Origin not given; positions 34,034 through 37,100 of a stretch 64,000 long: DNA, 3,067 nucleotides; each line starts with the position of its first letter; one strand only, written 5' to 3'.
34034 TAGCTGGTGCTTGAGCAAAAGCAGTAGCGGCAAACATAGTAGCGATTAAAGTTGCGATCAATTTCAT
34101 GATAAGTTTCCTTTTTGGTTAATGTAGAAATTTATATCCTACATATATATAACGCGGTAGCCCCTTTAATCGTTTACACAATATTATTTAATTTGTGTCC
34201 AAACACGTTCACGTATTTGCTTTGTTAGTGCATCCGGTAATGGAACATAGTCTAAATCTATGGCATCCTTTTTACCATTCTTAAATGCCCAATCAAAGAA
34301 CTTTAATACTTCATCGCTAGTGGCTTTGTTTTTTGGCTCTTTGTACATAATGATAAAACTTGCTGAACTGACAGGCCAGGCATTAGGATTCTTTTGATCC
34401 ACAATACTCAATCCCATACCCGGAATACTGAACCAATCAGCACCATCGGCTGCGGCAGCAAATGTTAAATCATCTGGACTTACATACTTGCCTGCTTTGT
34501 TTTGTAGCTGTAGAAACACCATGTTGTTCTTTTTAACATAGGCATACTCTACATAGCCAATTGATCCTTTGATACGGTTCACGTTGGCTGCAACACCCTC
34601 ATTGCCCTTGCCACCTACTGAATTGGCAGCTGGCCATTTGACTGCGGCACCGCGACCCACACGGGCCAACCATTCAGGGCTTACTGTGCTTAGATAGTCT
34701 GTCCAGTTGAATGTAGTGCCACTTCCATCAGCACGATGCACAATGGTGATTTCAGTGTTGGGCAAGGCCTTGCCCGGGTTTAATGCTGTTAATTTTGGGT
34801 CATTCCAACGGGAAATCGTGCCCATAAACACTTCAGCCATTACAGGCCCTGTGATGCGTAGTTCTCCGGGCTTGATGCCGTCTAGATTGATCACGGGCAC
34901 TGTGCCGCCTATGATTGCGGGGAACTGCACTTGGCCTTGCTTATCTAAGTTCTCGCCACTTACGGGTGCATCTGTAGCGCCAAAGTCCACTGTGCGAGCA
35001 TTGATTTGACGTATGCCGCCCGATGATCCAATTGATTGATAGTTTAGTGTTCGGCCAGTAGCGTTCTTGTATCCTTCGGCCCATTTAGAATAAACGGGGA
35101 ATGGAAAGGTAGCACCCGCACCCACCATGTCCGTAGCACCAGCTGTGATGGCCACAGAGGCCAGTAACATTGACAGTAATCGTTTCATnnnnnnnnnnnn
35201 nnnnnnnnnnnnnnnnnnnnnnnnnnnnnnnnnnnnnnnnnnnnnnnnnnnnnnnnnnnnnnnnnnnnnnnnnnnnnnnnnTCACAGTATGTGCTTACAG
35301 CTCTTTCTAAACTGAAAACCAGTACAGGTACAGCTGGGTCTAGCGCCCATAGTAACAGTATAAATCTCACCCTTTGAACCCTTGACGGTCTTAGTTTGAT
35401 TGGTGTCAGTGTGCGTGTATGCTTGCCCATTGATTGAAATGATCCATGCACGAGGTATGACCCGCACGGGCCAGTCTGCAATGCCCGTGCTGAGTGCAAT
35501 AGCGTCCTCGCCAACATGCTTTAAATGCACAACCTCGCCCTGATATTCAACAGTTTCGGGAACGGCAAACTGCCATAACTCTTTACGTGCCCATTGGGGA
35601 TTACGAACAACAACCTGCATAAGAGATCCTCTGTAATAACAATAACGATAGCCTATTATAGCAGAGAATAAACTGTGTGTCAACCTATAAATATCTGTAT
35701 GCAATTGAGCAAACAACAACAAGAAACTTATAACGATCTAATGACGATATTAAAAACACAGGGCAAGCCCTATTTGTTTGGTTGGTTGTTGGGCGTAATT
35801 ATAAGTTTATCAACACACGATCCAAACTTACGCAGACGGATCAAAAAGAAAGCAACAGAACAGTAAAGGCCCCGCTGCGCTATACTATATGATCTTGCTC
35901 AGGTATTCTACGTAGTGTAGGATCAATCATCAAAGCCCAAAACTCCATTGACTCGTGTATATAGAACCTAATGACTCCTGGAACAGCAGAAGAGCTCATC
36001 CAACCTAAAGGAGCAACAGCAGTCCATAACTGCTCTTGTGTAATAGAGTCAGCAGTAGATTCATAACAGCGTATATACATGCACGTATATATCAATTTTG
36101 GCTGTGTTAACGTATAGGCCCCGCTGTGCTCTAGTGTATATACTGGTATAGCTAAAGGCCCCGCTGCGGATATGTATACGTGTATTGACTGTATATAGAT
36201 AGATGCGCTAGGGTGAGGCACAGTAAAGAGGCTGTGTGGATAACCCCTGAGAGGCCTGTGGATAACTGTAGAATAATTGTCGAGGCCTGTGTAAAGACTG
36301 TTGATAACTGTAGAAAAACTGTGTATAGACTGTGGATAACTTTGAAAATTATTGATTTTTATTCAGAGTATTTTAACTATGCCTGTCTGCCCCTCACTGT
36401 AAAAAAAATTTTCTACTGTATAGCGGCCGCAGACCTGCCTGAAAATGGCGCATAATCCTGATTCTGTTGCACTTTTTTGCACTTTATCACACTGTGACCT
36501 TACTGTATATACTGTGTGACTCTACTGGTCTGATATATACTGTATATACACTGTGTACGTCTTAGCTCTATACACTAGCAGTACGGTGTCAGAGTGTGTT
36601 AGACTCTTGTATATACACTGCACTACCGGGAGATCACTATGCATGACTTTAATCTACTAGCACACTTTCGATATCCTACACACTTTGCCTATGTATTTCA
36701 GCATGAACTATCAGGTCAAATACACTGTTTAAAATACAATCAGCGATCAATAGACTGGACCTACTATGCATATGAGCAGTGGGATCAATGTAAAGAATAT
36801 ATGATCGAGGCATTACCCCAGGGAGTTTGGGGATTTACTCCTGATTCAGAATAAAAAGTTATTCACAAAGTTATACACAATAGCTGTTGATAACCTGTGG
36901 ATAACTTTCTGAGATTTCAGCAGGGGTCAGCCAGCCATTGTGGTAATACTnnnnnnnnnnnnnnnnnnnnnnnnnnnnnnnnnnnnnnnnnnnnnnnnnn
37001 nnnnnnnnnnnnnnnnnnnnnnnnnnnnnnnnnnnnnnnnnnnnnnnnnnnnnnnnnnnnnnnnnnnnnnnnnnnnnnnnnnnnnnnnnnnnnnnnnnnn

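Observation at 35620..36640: Origin-like strand-switch region with DnaA-box array, GC-rich 13-mer repeats and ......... iterons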

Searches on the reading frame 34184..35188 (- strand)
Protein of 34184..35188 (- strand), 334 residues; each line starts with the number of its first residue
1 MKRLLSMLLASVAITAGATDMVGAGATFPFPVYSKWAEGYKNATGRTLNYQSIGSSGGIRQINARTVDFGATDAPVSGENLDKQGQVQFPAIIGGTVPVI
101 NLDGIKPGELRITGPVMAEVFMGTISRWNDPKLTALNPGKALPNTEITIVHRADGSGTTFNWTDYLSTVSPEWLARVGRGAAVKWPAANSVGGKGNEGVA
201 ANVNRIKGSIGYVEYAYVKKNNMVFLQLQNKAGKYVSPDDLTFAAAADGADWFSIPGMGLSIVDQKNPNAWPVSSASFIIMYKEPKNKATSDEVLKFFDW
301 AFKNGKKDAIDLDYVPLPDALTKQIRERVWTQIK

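Call 10: search_protein_families(library=phrogs, proteins=[window:34184-35188:-])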
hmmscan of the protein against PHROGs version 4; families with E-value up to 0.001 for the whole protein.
window:34184-35188:- (334 aa): 1 family
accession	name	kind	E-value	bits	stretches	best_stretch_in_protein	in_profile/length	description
phrog_5385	-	moron, auxiliary metabolic gene and host takeover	2.7e-63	215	1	15-327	28-322/328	phosphate transporter subunit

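Call 15: find_related_loci(query=window:34184-35188:-, collection=viral_contigs, flank=6000)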
Query window:34184-35188:- (334 aa) in viral_contigs; peptide patterns used: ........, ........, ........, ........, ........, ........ (x = any residue, [..] = any of these).
329 stretches matched a pattern; 328 encode a relative of the query (tblastn E <= 1e-3); the best 80 are kept; 80 distinct loci.
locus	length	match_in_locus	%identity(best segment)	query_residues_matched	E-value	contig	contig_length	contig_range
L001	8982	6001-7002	88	1-334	0e+0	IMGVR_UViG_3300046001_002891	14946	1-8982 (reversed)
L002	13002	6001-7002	88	1-334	0e+0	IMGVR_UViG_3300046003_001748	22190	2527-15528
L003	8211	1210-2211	89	1-334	0e+0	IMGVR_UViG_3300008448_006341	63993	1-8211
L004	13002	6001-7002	89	1-334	0e+0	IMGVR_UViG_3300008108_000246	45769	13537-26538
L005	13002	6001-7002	88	1-334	0e+0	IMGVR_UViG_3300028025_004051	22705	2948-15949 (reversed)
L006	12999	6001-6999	88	1-334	0e+0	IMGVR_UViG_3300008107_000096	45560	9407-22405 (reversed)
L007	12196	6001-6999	89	1-334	0e+0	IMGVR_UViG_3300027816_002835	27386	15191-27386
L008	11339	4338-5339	91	1-334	0e+0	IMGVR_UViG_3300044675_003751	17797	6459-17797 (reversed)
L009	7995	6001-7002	88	1-334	0e+0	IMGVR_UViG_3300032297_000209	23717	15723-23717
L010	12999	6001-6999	89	1-334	0e+0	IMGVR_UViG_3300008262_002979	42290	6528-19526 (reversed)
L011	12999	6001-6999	88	1-334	0e+0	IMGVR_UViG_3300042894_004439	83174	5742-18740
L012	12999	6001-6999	88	1-334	0e+0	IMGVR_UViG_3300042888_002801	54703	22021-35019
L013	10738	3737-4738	88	1-334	0e+0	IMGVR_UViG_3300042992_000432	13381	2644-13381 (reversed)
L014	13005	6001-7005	88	1-334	0e+0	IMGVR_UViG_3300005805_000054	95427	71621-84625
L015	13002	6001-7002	88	1-334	0e+0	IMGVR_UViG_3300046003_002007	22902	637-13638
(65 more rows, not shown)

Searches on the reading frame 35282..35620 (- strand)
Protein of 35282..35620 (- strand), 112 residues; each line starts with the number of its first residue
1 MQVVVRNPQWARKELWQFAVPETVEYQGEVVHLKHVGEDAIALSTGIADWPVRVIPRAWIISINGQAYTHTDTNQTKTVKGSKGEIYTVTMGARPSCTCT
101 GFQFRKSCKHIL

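Call 10: search_protein_families(library=phrogs, proteins=[window:35282-35620:-])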
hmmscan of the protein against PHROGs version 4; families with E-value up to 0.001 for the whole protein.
window:35282-35620:- (112 aa): 0 families

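Call 52: search_protein_families(library=pfam, max_evalue=0.01, proteins=[window:35282-35620:-])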
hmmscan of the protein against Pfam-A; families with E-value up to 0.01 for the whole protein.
window:35282-35620:- (112 aa): 1 family
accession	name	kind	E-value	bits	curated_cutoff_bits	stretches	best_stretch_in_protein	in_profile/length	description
PF04434.22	SWIM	-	0.00019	21.3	19.6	1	87-112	1-31/38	SWIM zinc finger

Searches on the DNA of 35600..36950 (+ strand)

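Call 6: search_dna_similar(query=window:35600-36950:+, collection=phages, mode=distant, max_rows=30)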
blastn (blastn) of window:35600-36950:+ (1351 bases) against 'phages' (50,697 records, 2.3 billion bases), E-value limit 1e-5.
No match.

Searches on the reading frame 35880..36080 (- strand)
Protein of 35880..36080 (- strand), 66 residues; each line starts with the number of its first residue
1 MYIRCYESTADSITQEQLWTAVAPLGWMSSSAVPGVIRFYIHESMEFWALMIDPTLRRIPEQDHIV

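Call 52: search_protein_families(library=pfam, max_evalue=0.01, proteins=[window:35880-36080:-])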
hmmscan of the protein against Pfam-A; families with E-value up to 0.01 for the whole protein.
window:35880-36080:- (66 aa): 0 families

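Call 53: search_protein_families(library=phrogs, max_evalue=0.01, proteins=[window:35880-36080:-])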
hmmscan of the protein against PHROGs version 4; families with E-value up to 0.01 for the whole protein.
window:35880-36080:- (66 aa): 0 families

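Call 85: search_protein_families(library=ncbifam, max_evalue=0.1, proteins=[window:35880-36080:-])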
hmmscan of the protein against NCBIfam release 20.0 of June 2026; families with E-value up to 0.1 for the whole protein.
window:35880-36080:- (66 aa): 0 families

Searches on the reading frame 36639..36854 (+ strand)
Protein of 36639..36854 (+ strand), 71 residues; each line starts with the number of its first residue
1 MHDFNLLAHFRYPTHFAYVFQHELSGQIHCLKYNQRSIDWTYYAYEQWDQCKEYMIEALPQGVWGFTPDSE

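Call 10: search_protein_families(library=phrogs, proteins=[window:36639-36854:+])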
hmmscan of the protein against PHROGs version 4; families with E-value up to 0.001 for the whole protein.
window:36639-36854:+ (71 aa): 0 families

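Call 52: search_protein_families(library=pfam, max_evalue=0.01, proteins=[window:36639-36854:+])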
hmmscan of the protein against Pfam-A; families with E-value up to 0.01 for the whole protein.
window:36639-36854:+ (71 aa): 0 families

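Call 76: find_homologous_proteins(query=window:36639-36851:+, max_evalue=0.001)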
Query window:36639-36851:+ (71 aa): 3 proteins with E <= 0.001 among 3 candidates.
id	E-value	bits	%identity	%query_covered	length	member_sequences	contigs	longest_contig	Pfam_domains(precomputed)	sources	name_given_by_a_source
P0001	1.0e-43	164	96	100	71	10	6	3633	-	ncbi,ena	-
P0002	4.5e-28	115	76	93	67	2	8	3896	-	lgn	-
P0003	7.8e-28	114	71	93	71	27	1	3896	-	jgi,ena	jgi:hypothetical protein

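Call 78: find_encoding_contigs(protein=P0001, flank=4000, max_places=6)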
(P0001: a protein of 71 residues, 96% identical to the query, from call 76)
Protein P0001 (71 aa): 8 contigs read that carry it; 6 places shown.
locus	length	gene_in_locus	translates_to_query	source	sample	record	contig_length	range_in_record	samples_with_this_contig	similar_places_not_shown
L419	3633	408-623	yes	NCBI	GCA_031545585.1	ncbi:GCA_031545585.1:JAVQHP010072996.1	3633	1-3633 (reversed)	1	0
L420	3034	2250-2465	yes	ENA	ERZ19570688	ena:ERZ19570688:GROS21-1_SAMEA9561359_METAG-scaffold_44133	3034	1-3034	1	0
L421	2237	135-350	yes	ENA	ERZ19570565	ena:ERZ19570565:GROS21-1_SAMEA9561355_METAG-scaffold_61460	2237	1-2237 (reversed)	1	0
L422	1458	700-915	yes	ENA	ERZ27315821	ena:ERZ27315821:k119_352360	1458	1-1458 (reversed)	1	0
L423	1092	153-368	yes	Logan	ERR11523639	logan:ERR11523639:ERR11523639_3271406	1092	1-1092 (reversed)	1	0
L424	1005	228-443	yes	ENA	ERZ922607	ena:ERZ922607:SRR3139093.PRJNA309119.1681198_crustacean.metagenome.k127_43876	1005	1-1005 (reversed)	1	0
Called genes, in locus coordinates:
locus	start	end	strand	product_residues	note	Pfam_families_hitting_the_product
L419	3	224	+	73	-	?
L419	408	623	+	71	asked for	-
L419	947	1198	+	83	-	-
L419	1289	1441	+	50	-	-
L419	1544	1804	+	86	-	-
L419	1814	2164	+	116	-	-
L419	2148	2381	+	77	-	-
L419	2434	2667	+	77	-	-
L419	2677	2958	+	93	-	-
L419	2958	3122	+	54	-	-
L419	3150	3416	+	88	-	-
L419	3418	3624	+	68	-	-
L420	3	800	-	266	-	?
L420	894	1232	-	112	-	-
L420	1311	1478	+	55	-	-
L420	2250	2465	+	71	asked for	-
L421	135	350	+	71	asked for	-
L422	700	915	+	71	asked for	-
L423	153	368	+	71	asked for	-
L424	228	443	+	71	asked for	-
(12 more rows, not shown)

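Call 79: find_encoding_contigs(protein=P0002, flank=4000, max_places=6)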
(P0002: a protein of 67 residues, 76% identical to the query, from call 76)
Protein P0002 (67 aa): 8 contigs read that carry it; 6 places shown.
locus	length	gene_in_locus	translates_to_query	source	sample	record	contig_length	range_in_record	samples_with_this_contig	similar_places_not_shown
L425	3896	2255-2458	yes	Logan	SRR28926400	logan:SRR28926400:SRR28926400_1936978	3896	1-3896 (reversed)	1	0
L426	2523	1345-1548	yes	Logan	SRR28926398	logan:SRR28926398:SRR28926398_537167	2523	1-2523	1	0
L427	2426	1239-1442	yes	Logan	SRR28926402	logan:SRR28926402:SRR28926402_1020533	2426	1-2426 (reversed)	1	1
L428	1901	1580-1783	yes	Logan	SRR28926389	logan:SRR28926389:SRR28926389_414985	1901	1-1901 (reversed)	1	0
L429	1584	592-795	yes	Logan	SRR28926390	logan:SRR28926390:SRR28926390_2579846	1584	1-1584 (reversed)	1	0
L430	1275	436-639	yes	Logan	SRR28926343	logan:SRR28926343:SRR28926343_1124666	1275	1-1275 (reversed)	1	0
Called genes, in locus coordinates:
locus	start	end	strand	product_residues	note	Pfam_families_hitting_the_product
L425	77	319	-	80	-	-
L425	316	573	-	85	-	PF23835:DUF7205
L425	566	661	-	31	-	-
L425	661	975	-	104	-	PF23835:DUF7205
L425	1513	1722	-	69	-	-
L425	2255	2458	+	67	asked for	-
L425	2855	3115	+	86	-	-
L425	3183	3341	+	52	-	-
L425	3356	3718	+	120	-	-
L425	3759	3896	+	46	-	?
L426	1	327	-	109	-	?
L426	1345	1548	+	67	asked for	-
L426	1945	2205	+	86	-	-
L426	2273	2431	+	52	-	-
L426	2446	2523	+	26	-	?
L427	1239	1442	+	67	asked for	-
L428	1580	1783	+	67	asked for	-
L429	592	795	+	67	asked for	-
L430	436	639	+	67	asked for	-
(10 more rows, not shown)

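Call 80: find_encoding_contigs(protein=P0003, flank=4000, max_places=6)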
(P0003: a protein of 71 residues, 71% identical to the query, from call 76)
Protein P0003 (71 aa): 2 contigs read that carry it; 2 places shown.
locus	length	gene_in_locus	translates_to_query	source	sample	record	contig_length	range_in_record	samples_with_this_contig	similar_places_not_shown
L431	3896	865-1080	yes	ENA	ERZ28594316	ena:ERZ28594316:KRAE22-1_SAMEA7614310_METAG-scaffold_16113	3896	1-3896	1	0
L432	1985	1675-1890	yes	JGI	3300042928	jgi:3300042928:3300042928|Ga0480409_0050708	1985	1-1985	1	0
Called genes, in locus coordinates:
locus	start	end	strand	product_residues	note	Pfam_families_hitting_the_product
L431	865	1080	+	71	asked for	-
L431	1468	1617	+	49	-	-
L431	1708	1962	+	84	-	-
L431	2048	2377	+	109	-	-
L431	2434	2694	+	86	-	-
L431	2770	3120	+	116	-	-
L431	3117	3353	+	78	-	PF26604:CBU_0592 (weak)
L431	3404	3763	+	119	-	-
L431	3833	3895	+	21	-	?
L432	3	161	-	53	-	?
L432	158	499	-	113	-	PF04434:SWIM (weak)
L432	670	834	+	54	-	-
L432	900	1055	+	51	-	-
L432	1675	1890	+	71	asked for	-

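Call 85: search_protein_families(library=ncbifam, max_evalue=0.1, proteins=[window:36639-36851:+])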
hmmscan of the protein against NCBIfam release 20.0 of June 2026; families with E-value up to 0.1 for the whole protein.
window:36639-36851:+ (71 aa): 0 families
